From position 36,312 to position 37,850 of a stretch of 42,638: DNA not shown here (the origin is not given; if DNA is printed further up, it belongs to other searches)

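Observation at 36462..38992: Orphan ParB-like protein with a Cys/His insert, paired with an unrecognisable ~400-aa protein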

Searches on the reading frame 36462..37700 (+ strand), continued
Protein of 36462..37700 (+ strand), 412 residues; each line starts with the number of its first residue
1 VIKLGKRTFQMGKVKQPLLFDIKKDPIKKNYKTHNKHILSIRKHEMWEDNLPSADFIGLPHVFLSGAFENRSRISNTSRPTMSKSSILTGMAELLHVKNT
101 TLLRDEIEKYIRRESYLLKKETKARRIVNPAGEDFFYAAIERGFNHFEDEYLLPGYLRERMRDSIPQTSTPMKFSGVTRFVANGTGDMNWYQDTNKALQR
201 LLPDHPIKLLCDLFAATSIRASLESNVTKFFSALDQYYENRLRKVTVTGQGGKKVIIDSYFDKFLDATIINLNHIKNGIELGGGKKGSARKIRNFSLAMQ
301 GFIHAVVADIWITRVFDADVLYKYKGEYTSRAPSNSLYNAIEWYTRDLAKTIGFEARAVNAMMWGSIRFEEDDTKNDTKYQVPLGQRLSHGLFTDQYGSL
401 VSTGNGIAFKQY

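Call 99: search_dna_similar(query=P0201, collection=phages, mode=protein, max_evalue=0.001, max_rows=25)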
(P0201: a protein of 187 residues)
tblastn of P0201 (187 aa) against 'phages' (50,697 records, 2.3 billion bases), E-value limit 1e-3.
Records with a match: 14; places in all: 16; records where one place covers at least 80% of the query: 2.
Best place of each record, by identity: <60% 14.
By first word of the organism name: Salinibacter 5; Mycobacterium 4; Rhodococcus 4; Tunturiibacter 1.
By host as written in the record: Rhodococcus equi NRRL B-16538 4; Salinibacter ruber M31 3; Mycobacterium smegmatis mc2 155 2; - 2; Mycobacterium abscessus GD54 1; Mycobacterium abscessus T49 1; Tunturiibacter psychrotolerans X5P2 1.
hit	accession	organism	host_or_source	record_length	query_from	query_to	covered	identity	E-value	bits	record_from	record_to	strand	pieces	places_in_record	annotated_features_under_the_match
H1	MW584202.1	Mycobacterium phage prophiGD54-2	Mycobacterium abscessus GD54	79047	14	167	82%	34.0%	7e-8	57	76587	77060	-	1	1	151: N-glycosylase/DNA lyase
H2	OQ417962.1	Mycobacterium phage prophiT49-2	Mycobacterium abscessus T49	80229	14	167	82%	33.3%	9e-8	57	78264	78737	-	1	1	166: endonuclease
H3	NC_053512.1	Mycobacterium phage Kumao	Mycobacterium smegmatis mc2 155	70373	84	163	43%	39.5%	2e-7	56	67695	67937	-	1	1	115: N-glycosylase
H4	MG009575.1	Mycobacterium phage Kumao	Mycobacterium smegmatis mc2 155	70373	84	163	43%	39.5%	2e-7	56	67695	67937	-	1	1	115: N-glycosylase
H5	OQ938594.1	Rhodococcus phage Jflix2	Rhodococcus equi NRRL B-16538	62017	86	163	42%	40.5%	2e-6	53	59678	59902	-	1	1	104: glycosyltransferase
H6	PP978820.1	Rhodococcus phage Madraxi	Rhodococcus equi NRRL B-16538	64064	85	163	42%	37.5%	2e-5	50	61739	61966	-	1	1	106: glycosyltransferase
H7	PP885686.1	Tunturiibacter phage Tunturi_3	Tunturiibacter psychrotolerans X5P2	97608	79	163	45%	34.8%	6e-6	51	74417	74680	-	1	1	portal protein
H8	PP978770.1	Rhodococcus phage Francesca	Rhodococcus equi NRRL B-16538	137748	84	163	43%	32.5%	4e-5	49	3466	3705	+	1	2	5: glycosylase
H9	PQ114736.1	Rhodococcus phage Dorin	Rhodococcus equi NRRL B-16538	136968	84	163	43%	32.5%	5e-5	49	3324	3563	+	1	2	6: glycosylase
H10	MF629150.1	Salinibacter phage SRUTV-1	-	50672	87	163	41%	33.8%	3e-4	46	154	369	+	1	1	putative protein 657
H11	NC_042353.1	Salinibacter phage SRUTV-1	-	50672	87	163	41%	33.8%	3e-4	46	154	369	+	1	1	putative protein 657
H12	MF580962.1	Salinibacter virus M31CR41-3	Salinibacter ruber M31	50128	87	163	41%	33.8%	5e-4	45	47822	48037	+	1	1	hypothetical protein | sig_peptide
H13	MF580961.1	Salinibacter phage M31CR41-2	Salinibacter ruber M31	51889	87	163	41%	33.8%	5e-4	45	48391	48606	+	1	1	hypothetical protein | sig_peptide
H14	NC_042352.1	Salinibacter phage M31CR41-2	Salinibacter ruber M31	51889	87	163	41%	33.8%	5e-4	45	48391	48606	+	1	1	hypothetical protein | sig_peptide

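Call 100: get_annotated_region(hit=H1, flank=4000)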
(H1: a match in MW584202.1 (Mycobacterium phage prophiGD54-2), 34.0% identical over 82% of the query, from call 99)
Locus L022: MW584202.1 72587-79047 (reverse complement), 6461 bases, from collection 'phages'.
description: Mycobacterium phage prophiGD54-2, complete genome.
organism: Mycobacterium phage prophiGD54-2 (NCBI taxid 2813270)
taxonomy: Viruses; Duplodnaviria; Heunggongvirae; Uroviricota; Caudoviricetes; Vilmaviridae; Mclasvirinae
host: Mycobacterium abscessus GD54; source: -; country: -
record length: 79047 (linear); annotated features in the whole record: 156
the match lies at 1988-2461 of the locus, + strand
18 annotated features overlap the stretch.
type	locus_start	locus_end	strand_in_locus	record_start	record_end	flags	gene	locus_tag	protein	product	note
CDS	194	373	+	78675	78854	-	156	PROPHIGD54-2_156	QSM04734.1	hypothetical protein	-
CDS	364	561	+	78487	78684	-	155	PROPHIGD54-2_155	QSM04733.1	hypothetical protein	-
CDS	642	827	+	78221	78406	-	154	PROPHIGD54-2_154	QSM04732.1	hypothetical protein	-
CDS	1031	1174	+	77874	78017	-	153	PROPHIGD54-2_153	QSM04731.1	hypothetical protein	-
CDS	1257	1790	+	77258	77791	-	152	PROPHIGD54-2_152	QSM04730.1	hypothetical protein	-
CDS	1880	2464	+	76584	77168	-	151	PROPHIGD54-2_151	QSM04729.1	N-glycosylase/DNA lyase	-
CDS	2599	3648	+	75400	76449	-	150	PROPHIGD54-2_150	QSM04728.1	hypothetical protein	-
CDS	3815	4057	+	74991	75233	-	149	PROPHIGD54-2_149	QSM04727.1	hypothetical protein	-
CDS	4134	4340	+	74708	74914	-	148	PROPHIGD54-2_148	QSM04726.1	hypothetical protein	-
CDS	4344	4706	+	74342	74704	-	147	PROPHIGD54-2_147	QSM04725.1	hypothetical protein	-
CDS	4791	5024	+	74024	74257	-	146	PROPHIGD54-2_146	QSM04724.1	hypothetical protein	-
CDS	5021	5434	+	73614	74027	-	145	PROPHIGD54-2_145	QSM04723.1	hypothetical protein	-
CDS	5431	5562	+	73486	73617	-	144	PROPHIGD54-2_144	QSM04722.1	hypothetical protein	-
CDS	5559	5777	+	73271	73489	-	143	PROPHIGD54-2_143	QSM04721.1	hypothetical protein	-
CDS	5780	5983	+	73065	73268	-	142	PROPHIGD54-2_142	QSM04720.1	hypothetical protein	-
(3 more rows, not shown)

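Call 101: get_annotated_region(hit=H8, flank=4000)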
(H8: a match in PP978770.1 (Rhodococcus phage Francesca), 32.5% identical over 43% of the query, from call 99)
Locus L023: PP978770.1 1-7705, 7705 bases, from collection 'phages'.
description: Rhodococcus phage Francesca, complete genome.
organism: Rhodococcus phage Francesca (NCBI taxid 3229446)
taxonomy: Viruses
host: Rhodococcus equi NRRL B-16538; source: soil; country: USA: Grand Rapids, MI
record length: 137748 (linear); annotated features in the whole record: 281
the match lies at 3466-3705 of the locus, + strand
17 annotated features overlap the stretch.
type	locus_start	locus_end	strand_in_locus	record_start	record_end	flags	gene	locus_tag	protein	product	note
CDS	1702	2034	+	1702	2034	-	1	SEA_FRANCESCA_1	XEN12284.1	hypothetical protein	-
CDS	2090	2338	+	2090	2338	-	2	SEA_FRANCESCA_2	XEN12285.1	hypothetical protein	-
CDS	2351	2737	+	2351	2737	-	3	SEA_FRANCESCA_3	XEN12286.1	hypothetical protein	-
CDS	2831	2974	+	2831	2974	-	4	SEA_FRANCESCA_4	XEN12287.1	hypothetical protein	-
CDS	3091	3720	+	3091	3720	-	5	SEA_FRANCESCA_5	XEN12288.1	glycosylase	-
CDS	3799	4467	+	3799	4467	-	6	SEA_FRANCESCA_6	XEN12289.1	Lsr2-like DNA bridging protein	-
CDS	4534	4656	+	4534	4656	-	7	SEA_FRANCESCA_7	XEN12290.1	hypothetical protein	-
CDS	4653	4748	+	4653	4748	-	8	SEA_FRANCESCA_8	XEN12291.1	membrane protein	-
CDS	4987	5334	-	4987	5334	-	9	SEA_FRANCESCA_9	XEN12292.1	membrane protein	-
CDS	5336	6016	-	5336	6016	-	10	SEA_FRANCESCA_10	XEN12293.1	lysin B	-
CDS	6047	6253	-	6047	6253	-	11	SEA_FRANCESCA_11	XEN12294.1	hypothetical protein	-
CDS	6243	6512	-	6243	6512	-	12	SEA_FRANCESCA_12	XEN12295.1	hypothetical protein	-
CDS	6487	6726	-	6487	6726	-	13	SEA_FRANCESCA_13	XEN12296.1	hypothetical protein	-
CDS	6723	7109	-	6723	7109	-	14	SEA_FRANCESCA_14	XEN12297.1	hypothetical protein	-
CDS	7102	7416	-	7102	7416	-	15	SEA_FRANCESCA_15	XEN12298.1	hypothetical protein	-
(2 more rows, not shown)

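Call 102: search_protein_families(library=pfam, proteins=[L022:2599-3648:+, L022:1880-2464:+, L023:3091-3720:+, L023:3799-4467:+, L019:6267-7463:+, L020:4583-5500:+, L016:3560-4735:+], max_evalue=0.05)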
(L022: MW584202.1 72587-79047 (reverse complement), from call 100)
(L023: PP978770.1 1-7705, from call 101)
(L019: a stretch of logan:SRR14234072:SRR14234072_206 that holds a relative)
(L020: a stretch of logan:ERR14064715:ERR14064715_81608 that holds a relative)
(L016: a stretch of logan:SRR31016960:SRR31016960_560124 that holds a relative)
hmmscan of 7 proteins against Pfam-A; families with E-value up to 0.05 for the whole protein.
L022:2599-3648:+ (349 aa): 1 family
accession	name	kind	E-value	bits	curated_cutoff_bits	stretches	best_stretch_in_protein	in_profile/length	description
PF06067.16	DUF932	-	7.2e-57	193.2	23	1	97-325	2-222/227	Domain of unknown function (DUF932)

L022:1880-2464:+ (194 aa): 1 family
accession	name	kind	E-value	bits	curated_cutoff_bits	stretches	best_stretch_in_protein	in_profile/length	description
PF23802.1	DUF7178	-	3.8e-62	210.1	27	1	1-192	1-192/193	Family of unknown function (DUF7178)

L023:3091-3720:+ (209 aa): 1 family
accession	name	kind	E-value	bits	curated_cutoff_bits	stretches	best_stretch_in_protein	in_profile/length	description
PF23802.1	DUF7178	-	2.5e-57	194.3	27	1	25-207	10-192/193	Family of unknown function (DUF7178)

L023:3799-4467:+ (222 aa): 1 family
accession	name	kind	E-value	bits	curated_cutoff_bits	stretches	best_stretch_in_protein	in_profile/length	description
PF23359.1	Lsr2_DNA-bd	-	2.4e-08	33.6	26.9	1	85-114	2-31/37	Lsr2 DNA-binding domain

L019:6267-7463:+ (398 aa): 6 families
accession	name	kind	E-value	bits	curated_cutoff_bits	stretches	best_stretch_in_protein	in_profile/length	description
PF17762.8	HTH_ParB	-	5.2e-05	23.8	22.6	1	184-241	17-74/102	ParB HTH domain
PF08535.16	KorB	-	8.1e-05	22.9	22.3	1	185-227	1-43/89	KorB domain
PF02195.25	ParB_N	-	0.0018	18.7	26.3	0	84-107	43-65/95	ParB N-terminal domain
PF07506.17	RepB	-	0.0081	16.7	30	1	175-241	9-81/185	RepB plasmid partitioning protein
PF13936.12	HTH_38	-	0.0084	16.3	27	0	185-206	18-39/44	Helix-turn-helix domain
PF13412.12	HTH_24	-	0.048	13.7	21.9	0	184-207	14-37/48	Winged helix-turn-helix DNA-binding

L020:4583-5500:+ (305 aa): 0 families

L016:3560-4735:+ (391 aa): 2 families
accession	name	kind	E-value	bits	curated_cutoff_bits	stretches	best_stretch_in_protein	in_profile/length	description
PF17762.8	HTH_ParB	-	9.9e-10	38.9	22.6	1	179-242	12-73/102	ParB HTH domain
PF02195.25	ParB_N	-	2.1e-06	28.1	26.3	1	27-63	17-53/95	ParB N-terminal domain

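Call 104: find_related_loci(query=A8, collection=genome_contigs, flank=6000)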
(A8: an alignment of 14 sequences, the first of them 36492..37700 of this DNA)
Query A8 (402 aa) in genome_contigs; peptide patterns used: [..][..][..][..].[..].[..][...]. (x = any residue, [..] = any of these).
37 stretches matched a pattern; 8 encode a relative of the query (tblastn E <= 1e-3); 8 distinct loci.
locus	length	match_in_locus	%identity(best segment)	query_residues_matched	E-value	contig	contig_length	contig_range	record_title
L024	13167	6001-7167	35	4-401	1e-63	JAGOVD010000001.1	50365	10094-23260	MAG: Candidatus Paceibacterota bacterium isolate Gw_Eff_bin_539 Gw_Eff_1039_length_50365_cov_7.914328, whole genome shot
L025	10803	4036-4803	40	145-400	5e-57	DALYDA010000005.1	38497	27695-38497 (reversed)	MAG TPA_asm: Candidatus Paceibacterota bacterium isolate CTOTU14215 NODE_205_length_38497_cov_4.716638, whole genome sho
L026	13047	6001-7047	33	49-384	7e-50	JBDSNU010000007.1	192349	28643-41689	MAG: Candidatus Paceibacterota bacterium isolate cluster1_bin.423 k127_4614569, whole genome shotgun sequence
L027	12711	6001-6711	40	162-394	2e-49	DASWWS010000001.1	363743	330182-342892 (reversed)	MAG TPA_asm: Candidatus Paceibacterota bacterium isolate SMAG_U3662 k141_882579, whole genome shotgun sequence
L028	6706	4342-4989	38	147-370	2e-39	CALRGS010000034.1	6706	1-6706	MAG: Candidatus Nomurabacteria bacterium isolate Baikal-1350m-133 genome assembly, contig: Baikal-1350m-c38852, whole ge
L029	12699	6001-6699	38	142-378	5e-39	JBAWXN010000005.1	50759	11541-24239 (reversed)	MAG: bacterium isolate ELA064 MAG064_5, whole genome shotgun sequence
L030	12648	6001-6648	36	147-370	6e-39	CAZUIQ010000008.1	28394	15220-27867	MAG TPA_asm: uncultured Candidatus Saccharibacteria bacterium isolate SRP285395_co1_163 genome assembly, contig: NODE_24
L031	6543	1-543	35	179-374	5e-26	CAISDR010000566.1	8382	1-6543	uncultured bacterium isolate Kiruna2_bin-4205 genome assembly, contig: bin-4205:566/641, whole genome shotgun sequence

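Call 117: search_solved_structures(query=L022:1880-2464:+, max_evalue=10, show_alignments=2)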
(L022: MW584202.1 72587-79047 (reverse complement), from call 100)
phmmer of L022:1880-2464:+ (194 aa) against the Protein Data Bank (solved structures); distinct sequences matched with E-value up to 10: 3.
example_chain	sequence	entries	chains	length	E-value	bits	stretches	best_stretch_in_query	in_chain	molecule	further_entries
1aky_A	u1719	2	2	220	1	12.8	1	149-192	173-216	ADENYLATE KINASE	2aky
7r1k_A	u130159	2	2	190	1.2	12.6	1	103-138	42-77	Lipase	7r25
1dvr_A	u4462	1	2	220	1.2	12.6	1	151-192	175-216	ADENYLATE KINASE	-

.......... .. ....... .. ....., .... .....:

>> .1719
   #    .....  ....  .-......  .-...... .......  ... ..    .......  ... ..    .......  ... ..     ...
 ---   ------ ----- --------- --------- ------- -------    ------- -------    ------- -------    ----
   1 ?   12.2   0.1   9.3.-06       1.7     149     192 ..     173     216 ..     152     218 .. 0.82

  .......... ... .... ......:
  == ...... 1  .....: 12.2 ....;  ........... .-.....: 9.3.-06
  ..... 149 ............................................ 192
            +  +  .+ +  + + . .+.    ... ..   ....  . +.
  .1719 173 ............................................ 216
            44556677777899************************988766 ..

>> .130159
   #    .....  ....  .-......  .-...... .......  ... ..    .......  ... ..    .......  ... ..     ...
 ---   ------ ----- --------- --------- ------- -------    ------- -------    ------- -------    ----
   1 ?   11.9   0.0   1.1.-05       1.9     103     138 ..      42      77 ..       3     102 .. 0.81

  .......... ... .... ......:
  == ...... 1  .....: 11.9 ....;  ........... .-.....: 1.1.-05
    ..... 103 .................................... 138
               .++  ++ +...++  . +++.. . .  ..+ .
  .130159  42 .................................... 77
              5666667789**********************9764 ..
